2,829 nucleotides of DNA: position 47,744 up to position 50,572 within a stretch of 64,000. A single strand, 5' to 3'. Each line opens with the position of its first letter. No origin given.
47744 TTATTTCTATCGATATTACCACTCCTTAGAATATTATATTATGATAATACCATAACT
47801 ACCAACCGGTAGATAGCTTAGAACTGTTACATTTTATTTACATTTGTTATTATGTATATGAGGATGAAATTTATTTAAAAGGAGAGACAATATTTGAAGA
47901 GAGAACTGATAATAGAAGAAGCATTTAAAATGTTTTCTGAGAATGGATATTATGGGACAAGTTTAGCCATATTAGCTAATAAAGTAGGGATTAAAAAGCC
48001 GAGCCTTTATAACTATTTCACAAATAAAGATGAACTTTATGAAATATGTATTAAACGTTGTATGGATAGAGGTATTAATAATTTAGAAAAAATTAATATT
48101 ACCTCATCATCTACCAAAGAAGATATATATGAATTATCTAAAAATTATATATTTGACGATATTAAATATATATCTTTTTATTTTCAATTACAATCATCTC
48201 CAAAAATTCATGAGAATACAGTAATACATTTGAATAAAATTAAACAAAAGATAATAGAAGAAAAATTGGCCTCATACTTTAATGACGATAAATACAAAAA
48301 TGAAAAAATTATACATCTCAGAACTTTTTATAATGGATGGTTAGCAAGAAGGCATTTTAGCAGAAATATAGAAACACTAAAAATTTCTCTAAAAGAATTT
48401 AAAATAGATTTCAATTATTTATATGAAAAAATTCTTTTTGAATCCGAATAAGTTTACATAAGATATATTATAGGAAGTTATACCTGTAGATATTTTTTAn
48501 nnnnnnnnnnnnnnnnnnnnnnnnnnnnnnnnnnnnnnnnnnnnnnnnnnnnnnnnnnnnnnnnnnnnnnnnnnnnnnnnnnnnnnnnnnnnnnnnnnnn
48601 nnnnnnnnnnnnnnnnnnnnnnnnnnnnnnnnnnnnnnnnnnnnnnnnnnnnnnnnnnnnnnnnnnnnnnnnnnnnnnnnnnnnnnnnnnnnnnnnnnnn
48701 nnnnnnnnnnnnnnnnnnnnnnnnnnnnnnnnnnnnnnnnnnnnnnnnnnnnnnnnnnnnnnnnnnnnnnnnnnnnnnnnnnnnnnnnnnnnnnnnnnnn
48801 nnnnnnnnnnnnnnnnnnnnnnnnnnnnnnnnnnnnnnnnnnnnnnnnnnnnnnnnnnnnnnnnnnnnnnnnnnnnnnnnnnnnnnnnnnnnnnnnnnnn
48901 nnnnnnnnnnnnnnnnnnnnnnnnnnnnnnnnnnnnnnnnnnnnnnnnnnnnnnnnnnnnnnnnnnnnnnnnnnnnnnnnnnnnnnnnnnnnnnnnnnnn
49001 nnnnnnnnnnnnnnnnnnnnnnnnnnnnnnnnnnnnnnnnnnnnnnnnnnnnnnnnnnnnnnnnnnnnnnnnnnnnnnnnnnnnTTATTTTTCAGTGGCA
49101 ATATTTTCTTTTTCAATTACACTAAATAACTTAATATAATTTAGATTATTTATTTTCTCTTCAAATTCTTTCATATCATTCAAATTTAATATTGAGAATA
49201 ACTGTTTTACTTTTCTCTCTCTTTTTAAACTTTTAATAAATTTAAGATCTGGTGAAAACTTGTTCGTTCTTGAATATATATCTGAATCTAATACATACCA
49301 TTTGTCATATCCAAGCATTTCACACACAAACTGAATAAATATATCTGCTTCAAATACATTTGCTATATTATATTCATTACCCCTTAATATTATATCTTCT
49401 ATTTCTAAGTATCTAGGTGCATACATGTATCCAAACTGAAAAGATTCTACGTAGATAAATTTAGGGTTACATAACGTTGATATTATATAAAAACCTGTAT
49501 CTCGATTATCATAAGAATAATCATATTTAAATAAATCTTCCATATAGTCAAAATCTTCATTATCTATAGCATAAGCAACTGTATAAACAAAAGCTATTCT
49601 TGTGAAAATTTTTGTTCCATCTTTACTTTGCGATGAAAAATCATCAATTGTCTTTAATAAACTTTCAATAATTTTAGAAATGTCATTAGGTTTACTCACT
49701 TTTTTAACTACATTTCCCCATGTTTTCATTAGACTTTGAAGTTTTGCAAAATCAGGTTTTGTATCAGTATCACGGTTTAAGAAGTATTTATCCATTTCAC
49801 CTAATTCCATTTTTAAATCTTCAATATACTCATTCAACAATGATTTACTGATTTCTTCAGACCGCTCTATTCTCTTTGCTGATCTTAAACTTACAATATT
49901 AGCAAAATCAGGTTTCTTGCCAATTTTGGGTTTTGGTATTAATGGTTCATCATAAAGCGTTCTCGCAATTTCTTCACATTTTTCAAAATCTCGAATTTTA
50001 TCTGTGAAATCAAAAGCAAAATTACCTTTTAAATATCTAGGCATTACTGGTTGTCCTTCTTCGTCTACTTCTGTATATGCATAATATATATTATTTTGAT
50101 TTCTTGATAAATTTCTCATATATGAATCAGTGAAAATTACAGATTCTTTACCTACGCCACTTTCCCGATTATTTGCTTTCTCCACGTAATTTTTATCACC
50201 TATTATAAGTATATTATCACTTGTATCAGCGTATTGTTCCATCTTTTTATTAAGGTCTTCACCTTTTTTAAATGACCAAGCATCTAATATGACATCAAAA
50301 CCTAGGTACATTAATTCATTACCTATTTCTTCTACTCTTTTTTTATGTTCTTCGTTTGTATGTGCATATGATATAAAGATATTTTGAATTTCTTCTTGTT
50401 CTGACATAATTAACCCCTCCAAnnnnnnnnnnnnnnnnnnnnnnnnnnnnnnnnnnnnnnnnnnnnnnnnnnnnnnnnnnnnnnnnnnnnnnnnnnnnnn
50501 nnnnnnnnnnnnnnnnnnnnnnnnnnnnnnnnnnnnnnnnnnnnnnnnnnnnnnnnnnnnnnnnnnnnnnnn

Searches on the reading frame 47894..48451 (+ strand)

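Call 14: search_protein_families(library=ncbifam, proteins=[window:47894-48451:+], max_evalue=0.00001)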
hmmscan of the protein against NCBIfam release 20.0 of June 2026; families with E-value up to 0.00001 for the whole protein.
window:47894-48451:+ (185 aa): 9 families
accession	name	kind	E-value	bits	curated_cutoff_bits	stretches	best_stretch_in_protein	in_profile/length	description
NF053731.1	TransRegFasRMycb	equivalog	2.9e-08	33.7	330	1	2-92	12-101/199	HTH-type transcriptional activator FasR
TIGR03613.1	RutR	equivalog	6.1e-08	32.8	368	1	2-67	9-74/202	pyrimidine utilization regulatory protein R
NF051852.1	efflux_TF_MtrR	exception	9.8e-08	32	280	1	3-131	12-146/205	multidrug efflux system transcriptional repressor MtrR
NF053878.1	FATransRegFadRBac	equivalog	2.3e-07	30.8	200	1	2-86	4-88/190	fatty acid metabolism transcriptional regulator FadR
NF011584.0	PRK15008.1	equivalog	2.8e-07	30.6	230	1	2-64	19-81/212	HTH-type transcriptional regulator RutR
NF037937.1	septum_RefZ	equivalog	3.3e-07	30.4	180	1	3-141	1-130/195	forespore capture DNA-binding protein RefZ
NF007949.0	PRK10668.1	equivalog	3.9e-07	29.8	271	1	3-66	13-75/216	multidrug efflux transporter transcriptional repressor AcrR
NF050111.1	TransRegSACE7040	equivalog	1.1e-06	28.7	250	1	2-49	2-49/186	SACE_7040 family transcriptional regulator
NF010319.1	PRK13756.1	equivalog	2.5e-06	27.5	265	1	2-58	3-59/199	tetracycline resistance transcriptional repressor TetR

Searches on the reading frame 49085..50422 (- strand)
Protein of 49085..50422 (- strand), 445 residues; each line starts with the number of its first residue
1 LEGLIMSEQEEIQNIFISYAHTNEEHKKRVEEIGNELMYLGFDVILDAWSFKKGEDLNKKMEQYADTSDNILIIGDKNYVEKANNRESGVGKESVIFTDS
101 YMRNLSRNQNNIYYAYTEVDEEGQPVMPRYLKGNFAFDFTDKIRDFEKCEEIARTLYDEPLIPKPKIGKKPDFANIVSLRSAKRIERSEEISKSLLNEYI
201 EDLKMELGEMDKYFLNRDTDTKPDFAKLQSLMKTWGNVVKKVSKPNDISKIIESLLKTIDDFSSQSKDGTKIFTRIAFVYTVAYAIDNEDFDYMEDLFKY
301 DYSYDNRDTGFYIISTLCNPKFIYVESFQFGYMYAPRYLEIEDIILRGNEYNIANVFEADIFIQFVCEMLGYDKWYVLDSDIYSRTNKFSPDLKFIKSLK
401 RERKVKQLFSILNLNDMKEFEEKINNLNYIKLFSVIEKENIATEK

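Call 14: search_protein_families(library=ncbifam, proteins=[window:49085-50422:-], max_evalue=0.00001)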
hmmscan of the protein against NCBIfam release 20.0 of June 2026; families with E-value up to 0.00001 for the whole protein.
window:49085-50422:- (445 aa): 0 families

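Call 83: search_protein_families(library=pfam, proteins=[window:49085-50419:-], max_evalue=0.001)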
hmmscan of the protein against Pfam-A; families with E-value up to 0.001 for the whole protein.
window:49085-50419:- (444 aa): 2 families
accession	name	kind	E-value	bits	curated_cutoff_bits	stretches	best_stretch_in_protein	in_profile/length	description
PF13676.11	TIR_2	-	3.7e-12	47.2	28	1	14-92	1-66/122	TIR domain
PF08357.16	SEFIR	-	1.4e-09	38.8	23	1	13-105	2-103/150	SEFIR domain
